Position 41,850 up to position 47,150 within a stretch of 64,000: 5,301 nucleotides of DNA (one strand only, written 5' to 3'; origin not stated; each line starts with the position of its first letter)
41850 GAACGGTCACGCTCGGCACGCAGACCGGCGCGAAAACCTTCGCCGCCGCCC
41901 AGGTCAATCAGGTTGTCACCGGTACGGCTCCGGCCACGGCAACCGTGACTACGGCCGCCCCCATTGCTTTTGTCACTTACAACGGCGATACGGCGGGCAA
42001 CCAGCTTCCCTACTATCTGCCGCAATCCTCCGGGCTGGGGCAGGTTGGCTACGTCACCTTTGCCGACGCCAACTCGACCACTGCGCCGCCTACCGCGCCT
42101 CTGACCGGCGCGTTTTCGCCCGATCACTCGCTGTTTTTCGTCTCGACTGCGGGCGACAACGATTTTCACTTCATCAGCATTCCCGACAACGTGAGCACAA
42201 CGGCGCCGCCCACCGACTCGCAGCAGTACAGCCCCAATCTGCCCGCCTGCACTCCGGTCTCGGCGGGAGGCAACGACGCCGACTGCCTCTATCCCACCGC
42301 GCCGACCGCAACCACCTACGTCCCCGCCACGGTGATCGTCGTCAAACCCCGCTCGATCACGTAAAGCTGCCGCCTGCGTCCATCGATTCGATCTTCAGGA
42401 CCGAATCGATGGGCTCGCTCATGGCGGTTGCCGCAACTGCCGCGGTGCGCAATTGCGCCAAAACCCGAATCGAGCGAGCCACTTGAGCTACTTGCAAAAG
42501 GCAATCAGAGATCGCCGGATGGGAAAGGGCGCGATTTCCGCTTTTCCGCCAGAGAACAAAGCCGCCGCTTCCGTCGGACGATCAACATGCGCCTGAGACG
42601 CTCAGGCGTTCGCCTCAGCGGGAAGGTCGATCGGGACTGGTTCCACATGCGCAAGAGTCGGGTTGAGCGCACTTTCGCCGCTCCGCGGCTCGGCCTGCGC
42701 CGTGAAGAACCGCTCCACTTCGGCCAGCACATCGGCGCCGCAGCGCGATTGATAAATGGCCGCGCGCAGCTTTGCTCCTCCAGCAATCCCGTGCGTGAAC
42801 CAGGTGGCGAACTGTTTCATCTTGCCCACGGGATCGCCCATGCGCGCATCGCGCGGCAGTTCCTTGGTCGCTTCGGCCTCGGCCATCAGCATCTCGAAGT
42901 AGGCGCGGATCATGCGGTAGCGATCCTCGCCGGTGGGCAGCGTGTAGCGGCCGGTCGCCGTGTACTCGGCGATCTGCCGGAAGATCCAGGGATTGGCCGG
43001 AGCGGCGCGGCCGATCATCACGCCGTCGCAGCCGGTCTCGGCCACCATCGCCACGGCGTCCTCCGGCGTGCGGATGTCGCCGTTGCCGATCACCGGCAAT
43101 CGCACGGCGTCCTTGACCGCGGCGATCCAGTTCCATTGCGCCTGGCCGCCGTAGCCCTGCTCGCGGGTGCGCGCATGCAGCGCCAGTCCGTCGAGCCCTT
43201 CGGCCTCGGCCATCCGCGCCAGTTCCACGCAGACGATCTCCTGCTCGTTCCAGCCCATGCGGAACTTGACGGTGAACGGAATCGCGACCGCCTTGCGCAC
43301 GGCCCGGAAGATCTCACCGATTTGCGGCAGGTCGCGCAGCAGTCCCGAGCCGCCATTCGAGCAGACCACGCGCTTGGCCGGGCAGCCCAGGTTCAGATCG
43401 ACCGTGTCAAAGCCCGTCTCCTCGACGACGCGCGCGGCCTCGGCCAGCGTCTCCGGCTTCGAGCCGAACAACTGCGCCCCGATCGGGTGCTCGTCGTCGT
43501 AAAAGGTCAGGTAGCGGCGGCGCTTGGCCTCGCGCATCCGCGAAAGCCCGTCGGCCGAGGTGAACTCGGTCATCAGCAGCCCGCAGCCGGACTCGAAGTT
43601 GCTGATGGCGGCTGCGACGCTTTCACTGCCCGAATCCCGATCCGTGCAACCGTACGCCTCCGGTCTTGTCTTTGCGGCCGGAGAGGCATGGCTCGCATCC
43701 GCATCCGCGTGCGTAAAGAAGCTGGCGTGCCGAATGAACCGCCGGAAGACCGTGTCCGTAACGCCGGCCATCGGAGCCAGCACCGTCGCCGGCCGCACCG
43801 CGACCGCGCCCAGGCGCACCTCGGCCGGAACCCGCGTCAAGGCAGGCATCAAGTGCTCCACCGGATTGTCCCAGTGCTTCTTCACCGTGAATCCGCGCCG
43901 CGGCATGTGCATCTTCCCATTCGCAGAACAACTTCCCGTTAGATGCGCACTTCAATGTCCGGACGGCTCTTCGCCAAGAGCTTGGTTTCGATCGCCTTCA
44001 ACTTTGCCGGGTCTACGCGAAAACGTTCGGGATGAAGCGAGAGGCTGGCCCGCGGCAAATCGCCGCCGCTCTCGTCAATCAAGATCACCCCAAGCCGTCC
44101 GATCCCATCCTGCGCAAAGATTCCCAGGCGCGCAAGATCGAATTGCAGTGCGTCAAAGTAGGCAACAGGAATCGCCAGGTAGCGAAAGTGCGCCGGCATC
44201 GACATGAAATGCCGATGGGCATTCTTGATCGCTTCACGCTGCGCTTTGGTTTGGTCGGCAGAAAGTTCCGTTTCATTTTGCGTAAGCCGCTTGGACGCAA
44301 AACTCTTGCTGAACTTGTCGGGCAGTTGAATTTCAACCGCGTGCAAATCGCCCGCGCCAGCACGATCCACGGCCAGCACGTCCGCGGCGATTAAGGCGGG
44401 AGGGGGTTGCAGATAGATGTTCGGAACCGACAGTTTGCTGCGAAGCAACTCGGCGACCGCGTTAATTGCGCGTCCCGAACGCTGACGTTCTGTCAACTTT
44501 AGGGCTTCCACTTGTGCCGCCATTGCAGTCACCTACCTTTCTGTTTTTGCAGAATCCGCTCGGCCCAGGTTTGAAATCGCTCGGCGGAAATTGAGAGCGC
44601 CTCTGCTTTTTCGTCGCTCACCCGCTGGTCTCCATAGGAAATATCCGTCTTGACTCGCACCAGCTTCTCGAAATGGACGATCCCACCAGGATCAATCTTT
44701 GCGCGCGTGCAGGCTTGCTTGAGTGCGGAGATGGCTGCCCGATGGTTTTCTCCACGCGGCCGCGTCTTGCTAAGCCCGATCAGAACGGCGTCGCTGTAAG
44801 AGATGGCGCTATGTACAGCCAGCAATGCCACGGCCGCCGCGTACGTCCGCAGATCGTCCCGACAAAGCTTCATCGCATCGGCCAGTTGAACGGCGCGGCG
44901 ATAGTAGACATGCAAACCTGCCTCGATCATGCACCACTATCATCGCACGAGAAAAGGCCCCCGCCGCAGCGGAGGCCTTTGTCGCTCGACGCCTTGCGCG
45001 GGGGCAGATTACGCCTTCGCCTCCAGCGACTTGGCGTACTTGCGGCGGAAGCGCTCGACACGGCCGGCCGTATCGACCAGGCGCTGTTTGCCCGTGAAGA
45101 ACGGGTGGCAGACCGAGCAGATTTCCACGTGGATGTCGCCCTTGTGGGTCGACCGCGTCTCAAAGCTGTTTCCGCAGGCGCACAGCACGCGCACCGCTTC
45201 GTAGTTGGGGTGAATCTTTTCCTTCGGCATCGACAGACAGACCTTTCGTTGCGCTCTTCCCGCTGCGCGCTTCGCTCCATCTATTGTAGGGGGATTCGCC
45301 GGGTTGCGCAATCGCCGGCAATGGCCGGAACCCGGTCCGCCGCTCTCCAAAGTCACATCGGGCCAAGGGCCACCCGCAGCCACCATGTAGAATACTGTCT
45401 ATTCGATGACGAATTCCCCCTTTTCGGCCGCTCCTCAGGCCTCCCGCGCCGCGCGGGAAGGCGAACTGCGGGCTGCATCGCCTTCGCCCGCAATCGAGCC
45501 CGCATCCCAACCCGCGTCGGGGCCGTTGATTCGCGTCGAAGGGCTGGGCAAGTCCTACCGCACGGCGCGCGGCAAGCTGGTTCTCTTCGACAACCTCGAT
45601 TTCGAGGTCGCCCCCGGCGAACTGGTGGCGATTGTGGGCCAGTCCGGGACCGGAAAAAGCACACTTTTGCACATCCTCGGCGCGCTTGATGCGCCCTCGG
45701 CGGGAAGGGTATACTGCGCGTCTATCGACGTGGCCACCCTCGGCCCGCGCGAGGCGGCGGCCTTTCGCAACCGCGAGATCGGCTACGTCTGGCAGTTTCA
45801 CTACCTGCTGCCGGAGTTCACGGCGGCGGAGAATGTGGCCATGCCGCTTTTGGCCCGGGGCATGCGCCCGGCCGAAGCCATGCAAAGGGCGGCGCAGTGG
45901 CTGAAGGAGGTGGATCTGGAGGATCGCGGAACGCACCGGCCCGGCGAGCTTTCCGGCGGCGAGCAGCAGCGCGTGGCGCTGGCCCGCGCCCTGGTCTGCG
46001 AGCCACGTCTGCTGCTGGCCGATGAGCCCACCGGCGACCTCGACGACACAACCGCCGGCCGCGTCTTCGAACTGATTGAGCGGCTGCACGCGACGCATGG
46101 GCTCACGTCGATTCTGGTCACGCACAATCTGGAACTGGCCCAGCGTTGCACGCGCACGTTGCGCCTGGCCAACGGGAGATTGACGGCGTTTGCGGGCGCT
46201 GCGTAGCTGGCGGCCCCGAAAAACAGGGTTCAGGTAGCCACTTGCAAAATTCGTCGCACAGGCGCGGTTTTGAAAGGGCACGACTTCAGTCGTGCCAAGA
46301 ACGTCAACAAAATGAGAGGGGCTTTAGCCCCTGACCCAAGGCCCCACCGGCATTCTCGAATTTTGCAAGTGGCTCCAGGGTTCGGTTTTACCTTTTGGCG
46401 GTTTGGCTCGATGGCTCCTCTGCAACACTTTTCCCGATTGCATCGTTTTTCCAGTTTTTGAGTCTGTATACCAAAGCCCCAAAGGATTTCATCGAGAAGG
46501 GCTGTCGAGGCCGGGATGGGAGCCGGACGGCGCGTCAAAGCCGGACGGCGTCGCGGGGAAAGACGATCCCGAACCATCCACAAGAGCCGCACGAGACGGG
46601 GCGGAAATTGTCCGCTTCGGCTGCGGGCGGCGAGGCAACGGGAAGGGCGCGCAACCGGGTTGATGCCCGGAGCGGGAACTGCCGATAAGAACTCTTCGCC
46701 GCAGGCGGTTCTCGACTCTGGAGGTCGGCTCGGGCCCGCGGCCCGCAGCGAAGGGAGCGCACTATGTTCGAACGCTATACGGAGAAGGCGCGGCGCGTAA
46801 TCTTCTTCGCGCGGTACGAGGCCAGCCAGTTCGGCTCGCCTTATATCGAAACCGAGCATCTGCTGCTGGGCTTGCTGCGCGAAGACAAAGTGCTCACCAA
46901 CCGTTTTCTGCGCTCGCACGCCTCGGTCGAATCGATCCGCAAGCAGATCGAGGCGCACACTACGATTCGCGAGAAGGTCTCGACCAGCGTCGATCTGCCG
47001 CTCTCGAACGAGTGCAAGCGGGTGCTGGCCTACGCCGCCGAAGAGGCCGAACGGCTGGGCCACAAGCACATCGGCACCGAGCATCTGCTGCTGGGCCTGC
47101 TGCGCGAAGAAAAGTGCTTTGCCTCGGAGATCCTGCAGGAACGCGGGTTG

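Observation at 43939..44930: Low-GC two-gene islet: a minimal HEPN protein coupled to an unassignable ~195-aa partner, without the usual MNT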

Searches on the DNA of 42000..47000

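Call 61: search_rna_families(source=window, start=42000, end=47000, threshold=evalue, max_evalue=1)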
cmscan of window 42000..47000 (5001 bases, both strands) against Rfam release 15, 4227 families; matches with E-value up to 1: 5.
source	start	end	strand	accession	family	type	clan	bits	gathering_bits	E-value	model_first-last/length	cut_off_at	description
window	44945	44982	-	RF00489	ctRNA_p42d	Gene; antisense;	-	22.8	50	0.15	1-46/46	no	ctRNA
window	44953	45057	-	RF01400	istR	Gene; antitoxin;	-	20.5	45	0.77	1-130/130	no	istR Hfq binding RNA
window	44944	45073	-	RF02870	ncS035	Gene; sRNA;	-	20.2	79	0.17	1-168/168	no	Burkholderia sRNA 35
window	42403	42489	-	RF00844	mir-67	Gene; miRNA;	-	20.1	53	0.64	1-84/84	no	mir-67 microRNA precursor family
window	43803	43851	-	RF01763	Guanidine-III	Cis-reg; riboswitch;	-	19.1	36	0.97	1-67/67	no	Guanidine-III riboswitch aptamer (yKKC-III)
